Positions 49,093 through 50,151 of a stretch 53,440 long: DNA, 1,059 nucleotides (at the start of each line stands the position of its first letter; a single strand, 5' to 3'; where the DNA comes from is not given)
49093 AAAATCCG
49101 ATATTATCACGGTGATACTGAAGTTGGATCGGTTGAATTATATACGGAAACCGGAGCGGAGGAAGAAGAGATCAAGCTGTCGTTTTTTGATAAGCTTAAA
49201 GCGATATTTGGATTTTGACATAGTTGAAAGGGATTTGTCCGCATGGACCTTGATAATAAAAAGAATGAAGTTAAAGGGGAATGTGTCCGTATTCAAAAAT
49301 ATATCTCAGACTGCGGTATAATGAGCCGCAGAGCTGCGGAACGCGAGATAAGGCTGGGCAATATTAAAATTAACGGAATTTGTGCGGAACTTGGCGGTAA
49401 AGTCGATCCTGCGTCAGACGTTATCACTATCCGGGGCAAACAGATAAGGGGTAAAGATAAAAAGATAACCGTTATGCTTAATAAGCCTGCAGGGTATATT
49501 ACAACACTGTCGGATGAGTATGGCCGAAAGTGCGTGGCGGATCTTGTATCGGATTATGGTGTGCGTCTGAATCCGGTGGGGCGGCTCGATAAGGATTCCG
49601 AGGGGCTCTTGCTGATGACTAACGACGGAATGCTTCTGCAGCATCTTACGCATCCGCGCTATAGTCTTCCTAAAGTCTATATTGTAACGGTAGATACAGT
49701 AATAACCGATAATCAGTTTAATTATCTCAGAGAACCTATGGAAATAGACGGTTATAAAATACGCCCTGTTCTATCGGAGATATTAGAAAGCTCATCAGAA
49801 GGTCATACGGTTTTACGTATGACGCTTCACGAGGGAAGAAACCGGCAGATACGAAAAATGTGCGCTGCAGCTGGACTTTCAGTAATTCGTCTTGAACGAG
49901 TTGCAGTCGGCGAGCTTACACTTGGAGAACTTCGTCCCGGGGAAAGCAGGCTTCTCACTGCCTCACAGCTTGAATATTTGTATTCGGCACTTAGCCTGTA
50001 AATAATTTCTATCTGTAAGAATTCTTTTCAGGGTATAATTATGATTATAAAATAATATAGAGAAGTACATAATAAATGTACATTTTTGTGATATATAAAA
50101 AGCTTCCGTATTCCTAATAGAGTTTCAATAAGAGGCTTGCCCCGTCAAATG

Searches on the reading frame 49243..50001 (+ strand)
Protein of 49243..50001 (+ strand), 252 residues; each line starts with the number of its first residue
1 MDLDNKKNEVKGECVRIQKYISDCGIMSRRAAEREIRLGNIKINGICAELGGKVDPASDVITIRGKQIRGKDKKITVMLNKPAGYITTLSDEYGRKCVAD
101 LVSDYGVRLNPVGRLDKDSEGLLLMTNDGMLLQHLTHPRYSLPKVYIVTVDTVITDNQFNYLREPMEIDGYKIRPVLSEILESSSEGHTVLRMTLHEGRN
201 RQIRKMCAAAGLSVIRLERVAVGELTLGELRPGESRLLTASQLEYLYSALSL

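Call 8: find_encoding_contigs(protein=window:49243-50001:+, flank=3000, max_places=10)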
Protein window:49243-50001:+ (252 aa): 24 contigs read that carry it; 1 place shown.
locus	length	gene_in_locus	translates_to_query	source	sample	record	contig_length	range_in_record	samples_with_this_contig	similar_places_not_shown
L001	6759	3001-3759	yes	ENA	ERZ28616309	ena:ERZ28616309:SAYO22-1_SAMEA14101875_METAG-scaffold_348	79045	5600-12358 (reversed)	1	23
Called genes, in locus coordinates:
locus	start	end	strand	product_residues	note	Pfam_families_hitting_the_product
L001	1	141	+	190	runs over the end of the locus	PF04079:SMC_ScpB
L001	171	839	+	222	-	-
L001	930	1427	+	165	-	PF09579:Spore_YtfJ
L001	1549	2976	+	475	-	PF00768:Peptidase_S11, PF07943:PBP5_C (faint)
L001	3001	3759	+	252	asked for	PF00849:PseudoU_synth_2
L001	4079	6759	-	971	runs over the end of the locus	PF17854:FtsK_alpha, PF01580:FtsK_SpoIIIE, PF09397:FtsK_gamma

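Call 11: find_related_loci(query=window:49243-50001:+, collection=genome_contigs, flank=6000)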
Query window:49243-50001:+ (252 aa) in genome_contigs; peptide patterns used: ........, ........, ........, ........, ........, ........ (x = any residue, [..] = any of these).
600 stretches matched a pattern (row limit reached: there are more); 576 encode a relative of the query (tblastn E <= 1e-3); the best 80 are kept; 80 distinct loci.
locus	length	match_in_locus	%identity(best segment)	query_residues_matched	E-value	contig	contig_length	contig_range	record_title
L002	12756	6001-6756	81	1-252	3e-138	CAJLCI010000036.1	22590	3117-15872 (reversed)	MAG TPA_asm: uncultured Clostridiales bacterium isolate SRR5519168-bin.19 genome assembly, contig: NODE_1359_length_2259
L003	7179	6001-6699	58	15-248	2e-85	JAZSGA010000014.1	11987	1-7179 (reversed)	MAG: Eubacteriales bacterium isolate T1900044579_TS20190045.MAGScoT_cleanbin_000039 SGB_552_k141_1753453, whole genome s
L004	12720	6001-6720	58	13-252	3e-85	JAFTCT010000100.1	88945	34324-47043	MAG: Clostridia bacterium isolate RGIG3700 Goat_Rumen.Co__c2060059, whole genome shotgun sequence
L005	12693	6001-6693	56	15-246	5e-82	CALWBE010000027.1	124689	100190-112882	MAG: uncultured Clostridia bacterium isolate E08__bin290 genome assembly, contig: E08__k127_6909142, whole genome shotgu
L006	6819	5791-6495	55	13-246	4e-81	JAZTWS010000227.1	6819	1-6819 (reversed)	MAG: Eubacteriales bacterium isolate T1900045332_YK20190021.MAGScoT_cleanbin_000071 SGB_6542_k141_2403186, whole genome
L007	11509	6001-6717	54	15-246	1e-80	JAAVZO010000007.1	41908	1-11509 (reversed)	MAG: Clostridiales bacterium isolate ABMPRH_126_1 k141_257600, whole genome shotgun sequence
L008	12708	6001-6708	57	13-248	5e-80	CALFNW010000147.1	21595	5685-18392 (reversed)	MAG TPA_asm: uncultured Clostridia bacterium isolate SRR1747065_bin.139_CONCOCT_v1.1_MAG genome assembly, contig: ERZ808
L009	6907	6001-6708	56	15-250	6e-80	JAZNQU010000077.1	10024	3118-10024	MAG: Eubacteriales bacterium isolate T1900044823_TS20190289.MAGScoT_cleanbin_000031 SGB_2853_k141_800175, whole genome s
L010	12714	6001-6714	54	13-249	1e-79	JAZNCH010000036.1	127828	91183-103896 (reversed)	MAG: Eubacteriales bacterium isolate T1900044736_TS20190202.MAGScoT_cleanbin_000005 SGB_2022_k141_204339, whole genome s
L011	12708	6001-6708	54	13-246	2e-79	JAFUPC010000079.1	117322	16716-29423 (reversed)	MAG: Clostridia bacterium isolate RGIG4697 Roe_deer_Rectum.Co__c1663264, whole genome shotgun sequence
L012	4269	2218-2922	52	13-246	2e-78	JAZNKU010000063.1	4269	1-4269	MAG: Eubacteriales bacterium isolate T1900044673_TS20190139.MAGScoT_cleanbin_000051 SGB_1607_k141_788891, whole genome s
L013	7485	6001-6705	53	15-249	8e-78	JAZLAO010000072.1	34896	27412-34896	MAG: Eubacteriales bacterium isolate T1900045075_TC20190069.MAGScoT_cleanbin_000015 SGB_4632_k141_2652076, whole genome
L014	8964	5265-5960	54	16-246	4e-78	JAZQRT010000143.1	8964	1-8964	MAG: Eubacteriales bacterium isolate T1900045224_TC20190220.MAGScoT_cleanbin_000008 SGB_5383_k141_4093310, whole genome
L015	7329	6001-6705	53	13-246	4e-78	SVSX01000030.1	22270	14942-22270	MAG: Oscillospiraceae bacterium isolate SIG680 NODE_44375_length_22270_cov_2.044529, whole genome shotgun sequence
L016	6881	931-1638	55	13-249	8e-78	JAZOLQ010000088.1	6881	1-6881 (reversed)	MAG: Eubacteriales bacterium isolate T1900045652_YK20190346.MAGScoT_cleanbin_000044 SGB_8221_k141_245858, whole genome s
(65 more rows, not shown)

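Call 18: find_homologous_proteins(query=window:49243-50001:+, max_evalue=1e-60)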
Query window:49243-50001:+ (252 aa): 2348 proteins with E <= 1e-60 among 8000 candidates; the best 120 are listed.
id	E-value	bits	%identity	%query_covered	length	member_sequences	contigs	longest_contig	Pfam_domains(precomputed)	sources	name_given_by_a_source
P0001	2.3e-160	549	100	100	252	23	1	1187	PF00849.28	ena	-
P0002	2.4e-131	454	81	100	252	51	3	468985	PF00849.28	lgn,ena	-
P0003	2.3e-87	310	63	94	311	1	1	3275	PF00849.28,PF01479.31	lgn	-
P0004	6.3e-87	309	61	96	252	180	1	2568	PF00849.28,PF01479.31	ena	-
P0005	2.3e-86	307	60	96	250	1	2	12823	PF00849.28,PF01479.31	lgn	-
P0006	7.6e-86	305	60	96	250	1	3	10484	PF00849.28,PF01479.31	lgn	-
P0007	1.3e-85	305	61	94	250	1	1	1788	PF00849.28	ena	-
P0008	2.7e-85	304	59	98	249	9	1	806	PF00849.28,PF01479.31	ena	-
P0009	1.1e-84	302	59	94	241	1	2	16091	PF00849.28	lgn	-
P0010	1.4e-84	301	59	96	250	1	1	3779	PF00849.28,PF01479.31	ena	-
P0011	1.3e-83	298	58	94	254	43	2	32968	PF00849.28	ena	-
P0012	8.1e-83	296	59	93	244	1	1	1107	PF00849.28,PF01479.31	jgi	-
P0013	1.0e-82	295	59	94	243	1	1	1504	PF00849.28,PF01479.31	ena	-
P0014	1.1e-82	295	58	93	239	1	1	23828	PF00849.28,PF01479.31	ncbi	-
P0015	1.2e-82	295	59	92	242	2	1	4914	PF00849.28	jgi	jgi:23S rRNA pseudouridine2605 synthase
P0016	8.8e-82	292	58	94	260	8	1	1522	PF00849.28,PF01479.31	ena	-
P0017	1.3e-81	292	57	94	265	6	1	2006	PF00849.28,PF01479.31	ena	-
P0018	3.9e-81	290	57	93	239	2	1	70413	PF00849.28,PF01479.31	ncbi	-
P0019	1.1e-80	289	57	94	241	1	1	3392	PF00849.28,PF01479.31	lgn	-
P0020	1.5e-80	288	56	94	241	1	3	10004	PF00849.28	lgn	-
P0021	2.1e-80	288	57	94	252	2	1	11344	PF00849.28,PF01479.31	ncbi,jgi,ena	ncbi:MAG: pseudouridine synthase [Eubacteriales bacterium]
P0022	2.3e-80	288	56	98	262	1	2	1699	PF00849.28,PF01479.31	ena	-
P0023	2.4e-80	287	58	93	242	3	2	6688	PF00849.28,PF01479.31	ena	-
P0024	6.2e-80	286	59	96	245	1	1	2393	PF00849.28,PF01479.31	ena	-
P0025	7.1e-80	286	59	92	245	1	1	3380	PF00849.28,PF01479.31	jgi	-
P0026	9.9e-80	285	57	93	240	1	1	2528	PF00849.28,PF01479.31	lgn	-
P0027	1.2e-79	285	57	93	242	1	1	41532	PF00849.28,PF01479.31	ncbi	-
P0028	1.7e-79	285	57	94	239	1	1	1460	PF00849.28,PF01479.31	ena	-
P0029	1.7e-79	285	59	92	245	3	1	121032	PF00849.28,PF01479.31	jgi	-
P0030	1.9e-79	284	56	94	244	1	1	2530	PF00849.28,PF01479.31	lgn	-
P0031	2.0e-79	284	56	96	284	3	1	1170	PF00849.28,PF01479.31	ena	-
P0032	2.1e-79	284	59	94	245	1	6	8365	PF00849.28,PF01479.31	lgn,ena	-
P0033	2.2e-79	284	54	99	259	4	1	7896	PF00849.28,PF01479.31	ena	-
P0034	2.3e-79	284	58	93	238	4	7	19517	PF00849.28,PF01479.31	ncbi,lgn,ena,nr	ncbi:MAG: rRNA pseudouridine synthase [Clostridia bacterium]|nr:rRNA pseudouridine synthase [Clostri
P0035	2.4e-79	284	53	96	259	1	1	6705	PF00849.28,PF01479.31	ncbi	-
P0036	3.3e-79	284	58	95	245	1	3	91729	PF00849.28,PF01479.31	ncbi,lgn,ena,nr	ncbi:MAG: rRNA pseudouridine synthase [Clostridia bacterium]|nr:rRNA pseudouridine synthase [Clostri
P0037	3.9e-79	283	57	96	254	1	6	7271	PF00849.28,PF01479.31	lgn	-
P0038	4.3e-79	283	57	92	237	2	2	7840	PF00849.28,PF01479.31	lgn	-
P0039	4.4e-79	283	56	93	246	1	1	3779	PF00849.28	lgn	-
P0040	9.4e-79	282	57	93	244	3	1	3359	PF00849.28,PF01479.31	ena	-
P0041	2.2e-78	281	57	92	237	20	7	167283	PF00849.28,PF01479.31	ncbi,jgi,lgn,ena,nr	ncbi:MAG: rRNA pseudouridine synthase [Ruminococcaceae bacterium]|nr:rRNA pseudouridine synthase [Os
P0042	2.8e-78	281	56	94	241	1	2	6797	PF00849.28,PF01479.31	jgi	-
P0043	3.3e-78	280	56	93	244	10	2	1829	PF00849.28,PF01479.31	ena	-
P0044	4.3e-78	280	57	92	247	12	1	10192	PF00849.28,PF01479.31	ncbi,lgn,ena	-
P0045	5.0e-78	280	56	92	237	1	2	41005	PF00849.28,PF01479.31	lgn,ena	-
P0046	6.2e-78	280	57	93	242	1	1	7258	PF00849.28,PF01479.31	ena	-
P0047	7.5e-78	279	57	93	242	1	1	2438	PF00849.28,PF01479.31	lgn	-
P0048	8.1e-78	279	56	93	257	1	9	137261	PF00849.28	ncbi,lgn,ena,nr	ncbi:MAG: rRNA pseudouridine synthase [Clostridia bacterium]|nr:rRNA pseudouridine synthase [Clostri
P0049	8.8e-78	279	57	93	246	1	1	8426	PF00849.28,PF01479.31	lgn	-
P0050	9.4e-78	279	58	94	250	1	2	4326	PF00849.28,PF01479.31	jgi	-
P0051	1.2e-77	279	59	90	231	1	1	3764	PF00849.28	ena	-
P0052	1.3e-77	279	57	92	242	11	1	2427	PF00849.28,PF01479.31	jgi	jgi:23S rRNA pseudouridine2605 synthase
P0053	1.4e-77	278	54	93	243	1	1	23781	PF00849.28,PF01479.31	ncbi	-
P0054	1.6e-77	278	56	93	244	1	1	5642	PF00849.28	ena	-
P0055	3.1e-77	277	55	93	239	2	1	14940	PF00849.28,PF01479.31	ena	-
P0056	3.5e-77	277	54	94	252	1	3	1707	PF00849.28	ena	-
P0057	3.8e-77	277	54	94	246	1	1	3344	PF00849.28,PF01479.31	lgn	-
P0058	3.9e-77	277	54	93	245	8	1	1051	PF00849.28,PF01479.31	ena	-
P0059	4.5e-77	277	56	92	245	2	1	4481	PF00849.28,PF01479.31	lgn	-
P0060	4.9e-77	277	55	95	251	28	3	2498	PF00849.28,PF01479.31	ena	-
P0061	5.6e-77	276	58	92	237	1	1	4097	PF00849.28,PF01479.31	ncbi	-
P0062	6.0e-77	276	55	95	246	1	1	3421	PF00849.28,PF01479.31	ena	-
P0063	6.6e-77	276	56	93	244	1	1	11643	PF00849.28,PF01479.31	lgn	-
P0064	7.2e-77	276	55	94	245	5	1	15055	PF00849.28,PF01479.31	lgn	-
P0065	9.5e-77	276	55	94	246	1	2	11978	PF00849.28,PF01479.31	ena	-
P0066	1.1e-76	275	57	93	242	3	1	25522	PF00849.28,PF01479.31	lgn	-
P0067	1.3e-76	275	57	93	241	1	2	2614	PF00849.28,PF01479.31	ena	-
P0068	1.4e-76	275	57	92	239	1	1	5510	PF00849.28,PF01479.31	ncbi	-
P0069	1.5e-76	275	58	90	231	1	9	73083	PF00849.28,PF01479.31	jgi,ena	-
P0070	1.5e-76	275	57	93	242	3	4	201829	PF00849.28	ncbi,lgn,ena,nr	ncbi:MAG: rRNA pseudouridine synthase [Clostridia bacterium]|nr:rRNA pseudouridine synthase [Clostri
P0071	1.7e-76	275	57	93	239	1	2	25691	PF00849.28,PF01479.31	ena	-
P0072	1.7e-76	275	55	93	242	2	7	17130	PF00849.28,PF01479.31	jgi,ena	-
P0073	2.1e-76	275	55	93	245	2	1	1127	PF00849.28,PF01479.31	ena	-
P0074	2.5e-76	274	56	92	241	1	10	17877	PF00849.28,PF01479.31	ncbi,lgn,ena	-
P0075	2.7e-76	274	57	92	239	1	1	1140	PF00849.28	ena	-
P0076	2.8e-76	274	55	93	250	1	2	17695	PF00849.28,PF01479.31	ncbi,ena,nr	ncbi:MAG: rRNA pseudouridine synthase [Clostridia bacterium]|nr:rRNA pseudouridine synthase [Clostri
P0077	3.0e-76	274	55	94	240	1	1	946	PF00849.28,PF01479.31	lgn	-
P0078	3.1e-76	274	55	93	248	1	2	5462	PF00849.28,PF01479.31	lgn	-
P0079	3.3e-76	274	54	93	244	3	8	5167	PF00849.28,PF01479.31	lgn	-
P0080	3.5e-76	274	56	92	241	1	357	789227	PF00849.28,PF01479.31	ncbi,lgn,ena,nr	ncbi:MAG: rRNA pseudouridine synthase [Clostridiales bacterium]|nr:rRNA pseudouridine synthase [Clos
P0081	4.1e-76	274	55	95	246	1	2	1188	PF00849.28,PF01479.31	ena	-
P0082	4.2e-76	274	53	94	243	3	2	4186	PF00849.28,PF01479.31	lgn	-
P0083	4.3e-76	274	58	92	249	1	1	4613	PF00849.28,PF01479.31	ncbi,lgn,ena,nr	ncbi:MAG: rRNA pseudouridine synthase [Clostridia bacterium]|nr:rRNA pseudouridine synthase [Clostri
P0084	4.4e-76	273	54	94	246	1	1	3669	PF00849.28,PF01479.31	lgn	-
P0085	4.5e-76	273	55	94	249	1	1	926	PF00849.28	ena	-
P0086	4.7e-76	273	55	94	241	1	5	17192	PF00849.28,PF01479.31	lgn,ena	-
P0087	5.0e-76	273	56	93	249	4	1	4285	PF00849.28,PF01479.31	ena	-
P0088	5.3e-76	273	53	93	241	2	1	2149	PF00849.28,PF01479.31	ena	-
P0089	5.7e-76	273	55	94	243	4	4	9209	PF00849.28,PF01479.31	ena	-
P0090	5.8e-76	273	55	95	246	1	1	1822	PF00849.28,PF01479.31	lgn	-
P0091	5.9e-76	273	56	93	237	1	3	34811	PF00849.28,PF01479.31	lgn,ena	-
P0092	6.5e-76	273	56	92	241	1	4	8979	PF00849.28,PF01479.31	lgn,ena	-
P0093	6.9e-76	273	57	93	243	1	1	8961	PF00849.28,PF01479.31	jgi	jgi:23S rRNA pseudouridine2605 synthase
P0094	7.1e-76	273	54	95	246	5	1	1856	PF00849.28,PF01479.31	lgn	-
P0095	7.5e-76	273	56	92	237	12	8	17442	PF00849.28,PF01479.31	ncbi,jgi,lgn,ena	jgi:23S rRNA pseudouridine2605 synthase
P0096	7.6e-76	273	56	93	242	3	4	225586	PF00849.28,PF01479.31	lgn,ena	-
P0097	7.8e-76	273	58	90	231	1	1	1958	PF00849.28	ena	-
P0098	8.0e-76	273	56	93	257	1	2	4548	PF00849.28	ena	-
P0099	8.4e-76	273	55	93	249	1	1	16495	PF00849.28,PF01479.31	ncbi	-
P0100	8.7e-76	273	56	94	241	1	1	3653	PF00849.28,PF01479.31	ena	-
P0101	9.3e-76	272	54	94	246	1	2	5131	PF00849.28,PF01479.31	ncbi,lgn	-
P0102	9.5e-76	272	54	94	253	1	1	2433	PF00849.28,PF01479.31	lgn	-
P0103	1.0e-75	272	54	94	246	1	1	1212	PF00849.28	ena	-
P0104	1.1e-75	272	56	93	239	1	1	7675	PF00849.28,PF01479.31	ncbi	-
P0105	1.1e-75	272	55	93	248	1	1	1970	PF00849.28,PF01479.31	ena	-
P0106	1.2e-75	272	54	94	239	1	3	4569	PF00849.28,PF01479.31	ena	-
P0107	1.2e-75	272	56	94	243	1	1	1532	PF00849.28,PF01479.31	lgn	-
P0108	1.3e-75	272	56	94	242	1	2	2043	PF00849.28,PF01479.31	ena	-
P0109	1.3e-75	272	56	95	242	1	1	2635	PF22421.2,PF00849.28,PF01479.31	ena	-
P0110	1.3e-75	272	54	94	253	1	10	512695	PF00849.28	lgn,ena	-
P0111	1.3e-75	272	54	94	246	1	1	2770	PF00849.28,PF01479.31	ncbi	-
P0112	1.4e-75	272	58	93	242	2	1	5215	PF00849.28,PF01479.31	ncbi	-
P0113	1.6e-75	272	54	93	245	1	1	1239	PF00849.28,PF01479.31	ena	-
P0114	1.6e-75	272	57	93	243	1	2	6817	PF00849.28,PF01479.31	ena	-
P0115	1.8e-75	271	54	95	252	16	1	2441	PF00849.28,PF01479.31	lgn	-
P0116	1.8e-75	271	54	94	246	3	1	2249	PF00849.28,PF01479.31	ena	-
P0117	1.9e-75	271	54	94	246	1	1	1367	PF00849.28,PF01479.31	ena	-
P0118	1.9e-75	271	55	92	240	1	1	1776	PF00849.28,PF01479.31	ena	-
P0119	2.0e-75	271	56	94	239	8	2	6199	PF00849.28,PF01479.31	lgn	-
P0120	2.0e-75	271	54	93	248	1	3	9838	PF00849.28,PF01479.31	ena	-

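Call 19: list_cluster_members(proteins=[window:49243-50001:+])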
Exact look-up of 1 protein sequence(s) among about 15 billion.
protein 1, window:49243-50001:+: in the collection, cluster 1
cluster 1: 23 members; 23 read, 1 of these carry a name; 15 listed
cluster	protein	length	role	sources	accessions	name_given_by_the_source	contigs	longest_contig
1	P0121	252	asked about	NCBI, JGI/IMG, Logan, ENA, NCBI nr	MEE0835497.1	MAG: pseudouridine synthase [Clostridia bacterium] | pseudouridine synthase [Clostridia bacterium]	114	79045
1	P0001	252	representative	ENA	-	-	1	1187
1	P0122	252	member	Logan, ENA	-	-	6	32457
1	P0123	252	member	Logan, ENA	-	-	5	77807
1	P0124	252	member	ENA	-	-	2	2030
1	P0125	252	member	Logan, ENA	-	-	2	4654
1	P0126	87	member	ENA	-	-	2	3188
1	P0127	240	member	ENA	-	-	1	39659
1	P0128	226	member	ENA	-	-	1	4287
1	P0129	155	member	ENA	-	-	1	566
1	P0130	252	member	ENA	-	-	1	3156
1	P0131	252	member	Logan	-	-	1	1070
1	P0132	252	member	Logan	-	-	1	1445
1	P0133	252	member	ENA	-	-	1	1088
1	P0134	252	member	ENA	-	-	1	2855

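Call 20: find_encoding_contigs(protein=P0123, flank=3000, max_places=6)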
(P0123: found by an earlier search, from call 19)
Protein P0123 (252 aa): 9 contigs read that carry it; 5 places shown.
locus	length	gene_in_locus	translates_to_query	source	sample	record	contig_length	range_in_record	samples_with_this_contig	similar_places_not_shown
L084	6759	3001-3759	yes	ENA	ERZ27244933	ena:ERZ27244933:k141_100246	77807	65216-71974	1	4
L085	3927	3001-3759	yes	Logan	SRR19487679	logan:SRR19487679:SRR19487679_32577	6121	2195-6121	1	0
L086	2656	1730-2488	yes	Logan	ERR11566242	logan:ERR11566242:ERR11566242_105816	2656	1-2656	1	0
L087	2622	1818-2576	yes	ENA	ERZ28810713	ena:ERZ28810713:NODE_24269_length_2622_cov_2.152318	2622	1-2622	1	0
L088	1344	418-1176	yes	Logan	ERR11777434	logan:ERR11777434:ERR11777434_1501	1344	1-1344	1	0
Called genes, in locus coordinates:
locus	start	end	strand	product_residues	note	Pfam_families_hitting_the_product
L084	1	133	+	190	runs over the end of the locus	PF04079:SMC_ScpB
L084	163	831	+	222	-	-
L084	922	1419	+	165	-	PF09579:Spore_YtfJ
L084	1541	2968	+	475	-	PF00768:Peptidase_S11, PF07943:PBP5_C (weak)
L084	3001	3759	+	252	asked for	PF00849:PseudoU_synth_2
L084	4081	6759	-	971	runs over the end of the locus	PF17854:FtsK_alpha, PF01580:FtsK_SpoIIIE, PF09397:FtsK_gamma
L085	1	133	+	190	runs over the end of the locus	PF04079:SMC_ScpB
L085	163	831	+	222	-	-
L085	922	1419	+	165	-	PF09579:Spore_YtfJ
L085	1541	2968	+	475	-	PF00768:Peptidase_S11, PF07943:PBP5_C (weak)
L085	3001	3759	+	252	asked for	PF00849:PseudoU_synth_2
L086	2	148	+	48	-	?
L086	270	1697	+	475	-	PF00768:Peptidase_S11, PF07943:PBP5_C (weak)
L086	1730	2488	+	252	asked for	PF00849:PseudoU_synth_2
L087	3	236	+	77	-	?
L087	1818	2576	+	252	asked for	PF00849:PseudoU_synth_2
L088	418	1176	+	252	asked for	PF00849:PseudoU_synth_2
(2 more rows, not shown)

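Call 21: find_encoding_contigs(protein=P0122, flank=3000, max_places=6)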
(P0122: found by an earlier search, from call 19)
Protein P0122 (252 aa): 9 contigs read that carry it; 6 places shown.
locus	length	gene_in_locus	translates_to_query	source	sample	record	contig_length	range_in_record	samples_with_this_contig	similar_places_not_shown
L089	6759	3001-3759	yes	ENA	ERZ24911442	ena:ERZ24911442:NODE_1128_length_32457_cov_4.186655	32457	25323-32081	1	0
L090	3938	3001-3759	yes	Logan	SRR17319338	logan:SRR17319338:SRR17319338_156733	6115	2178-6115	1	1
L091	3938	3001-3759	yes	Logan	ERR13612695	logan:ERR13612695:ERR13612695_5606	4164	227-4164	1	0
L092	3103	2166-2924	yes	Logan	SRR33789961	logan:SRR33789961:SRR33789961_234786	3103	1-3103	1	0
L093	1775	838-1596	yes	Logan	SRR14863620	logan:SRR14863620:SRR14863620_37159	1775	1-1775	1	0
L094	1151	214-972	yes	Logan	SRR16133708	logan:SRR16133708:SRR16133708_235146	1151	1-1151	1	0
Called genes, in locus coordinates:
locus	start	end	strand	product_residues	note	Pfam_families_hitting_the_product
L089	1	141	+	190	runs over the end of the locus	PF04079:SMC_ScpB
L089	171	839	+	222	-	-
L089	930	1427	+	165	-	PF09579:Spore_YtfJ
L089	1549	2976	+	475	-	PF00768:Peptidase_S11, PF07943:PBP5_C (faint)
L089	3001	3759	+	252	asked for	PF00849:PseudoU_synth_2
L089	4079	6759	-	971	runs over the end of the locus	PF17854:FtsK_alpha, PF01580:FtsK_SpoIIIE, PF09397:FtsK_gamma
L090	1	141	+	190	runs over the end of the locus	PF04079:SMC_ScpB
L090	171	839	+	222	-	-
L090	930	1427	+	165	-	PF09579:Spore_YtfJ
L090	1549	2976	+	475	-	PF00768:Peptidase_S11, PF07943:PBP5_C (faint)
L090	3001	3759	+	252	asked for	PF00849:PseudoU_synth_2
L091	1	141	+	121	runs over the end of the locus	?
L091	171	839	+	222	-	-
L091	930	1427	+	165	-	PF09579:Spore_YtfJ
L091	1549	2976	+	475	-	PF00768:Peptidase_S11, PF07943:PBP5_C (faint)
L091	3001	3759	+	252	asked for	PF00849:PseudoU_synth_2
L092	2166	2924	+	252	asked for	PF00849:PseudoU_synth_2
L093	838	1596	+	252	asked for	PF00849:PseudoU_synth_2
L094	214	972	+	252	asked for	PF00849:PseudoU_synth_2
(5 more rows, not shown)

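Call 38: find_encoding_contigs(protein=P0002, flank=10000, max_places=6)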
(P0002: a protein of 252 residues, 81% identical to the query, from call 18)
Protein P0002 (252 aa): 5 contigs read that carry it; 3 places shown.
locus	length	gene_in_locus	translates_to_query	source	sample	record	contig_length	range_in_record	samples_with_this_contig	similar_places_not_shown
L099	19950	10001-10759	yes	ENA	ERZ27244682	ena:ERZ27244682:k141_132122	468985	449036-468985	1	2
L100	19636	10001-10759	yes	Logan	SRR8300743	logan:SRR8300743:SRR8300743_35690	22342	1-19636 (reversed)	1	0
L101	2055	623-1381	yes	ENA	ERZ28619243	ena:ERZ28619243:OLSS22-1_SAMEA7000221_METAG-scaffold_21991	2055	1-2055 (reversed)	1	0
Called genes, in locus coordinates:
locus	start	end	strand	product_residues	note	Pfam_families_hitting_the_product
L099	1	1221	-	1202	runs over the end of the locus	PF01855:POR_N, PF17147:PFOR_II, PF01558:POR, PF10371:EKR, PF12838:Fer4_7, PF13183:Fer4_8 (weak), PF13237:Fer4_10 (weak), PF02775:TPP_enzyme_C, +4 more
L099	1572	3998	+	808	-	PF02190:LON_substr_bdg, PF08298:AAA_PrkA (weak), PF00004:AAA, PF07728:AAA_5, PF22667:Lon_lid, PF05362:Lon_C, PF13541:ChlI (weak)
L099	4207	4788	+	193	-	PF03193:RsgA_GTPase (faint), PF01926:MMR_HSR1, PF02421:FeoB_N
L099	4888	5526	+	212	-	PF02163:Peptidase_M50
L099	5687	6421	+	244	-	PF02616:SMC_ScpA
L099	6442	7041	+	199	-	PF04079:SMC_ScpB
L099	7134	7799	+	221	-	-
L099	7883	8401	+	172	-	PF09579:Spore_YtfJ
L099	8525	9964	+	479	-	PF00768:Peptidase_S11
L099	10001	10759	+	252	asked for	PF00849:PseudoU_synth_2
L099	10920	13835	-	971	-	PF13491:FtsK_4TM (faint), PF17854:FtsK_alpha, PF01580:FtsK_SpoIIIE, PF09397:FtsK_gamma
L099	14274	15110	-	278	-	PF04018:VCA0040-like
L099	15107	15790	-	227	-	PF01210:NAD_Gly3P_dh_N (weak), PF02254:TrkA_N, PF03446:NAD_binding_2 (weak), PF03721:UDPG_MGDP_dh_N (faint), PF03807:F420_oxidored (weak), PF02080:TrkA_C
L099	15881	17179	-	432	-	PF02386:TrkH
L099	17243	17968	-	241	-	PF00072:Response_reg, PF00486:Trans_reg_C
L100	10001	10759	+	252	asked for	PF00849:PseudoU_synth_2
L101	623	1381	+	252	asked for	PF00849:PseudoU_synth_2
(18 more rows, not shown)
